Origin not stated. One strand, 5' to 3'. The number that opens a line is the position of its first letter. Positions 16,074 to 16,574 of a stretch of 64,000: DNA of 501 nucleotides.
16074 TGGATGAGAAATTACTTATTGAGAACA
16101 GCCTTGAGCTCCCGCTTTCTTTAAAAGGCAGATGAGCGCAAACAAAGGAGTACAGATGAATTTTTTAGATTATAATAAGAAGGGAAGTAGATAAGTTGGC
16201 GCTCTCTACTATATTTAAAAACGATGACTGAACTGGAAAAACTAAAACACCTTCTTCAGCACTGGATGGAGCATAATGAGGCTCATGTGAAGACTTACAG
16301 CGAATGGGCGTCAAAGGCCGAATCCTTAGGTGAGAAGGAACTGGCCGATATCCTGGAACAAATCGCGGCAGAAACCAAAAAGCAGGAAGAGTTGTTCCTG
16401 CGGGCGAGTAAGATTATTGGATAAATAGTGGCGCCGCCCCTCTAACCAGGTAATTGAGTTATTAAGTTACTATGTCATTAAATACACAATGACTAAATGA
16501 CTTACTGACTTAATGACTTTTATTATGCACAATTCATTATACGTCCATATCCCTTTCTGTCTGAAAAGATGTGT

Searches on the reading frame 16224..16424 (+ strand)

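Call 7: search_protein_families(library=ncbifam, proteins=[window:16224-16424:+], max_evalue=0.01)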
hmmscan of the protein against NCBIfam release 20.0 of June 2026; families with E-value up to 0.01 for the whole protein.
window:16224-16424:+ (66 aa): 1 family
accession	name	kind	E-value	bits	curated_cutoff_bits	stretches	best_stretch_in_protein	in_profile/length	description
NF045767.1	RuberyRbr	equivalog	0.0091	16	200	1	10-60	90-140/194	rubrerythrin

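Call 8: search_protein_families(library=pfam, proteins=[window:16224-16424:+], max_evalue=0.01)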
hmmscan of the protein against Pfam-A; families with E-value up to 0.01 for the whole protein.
window:16224-16424:+ (66 aa): 0 families
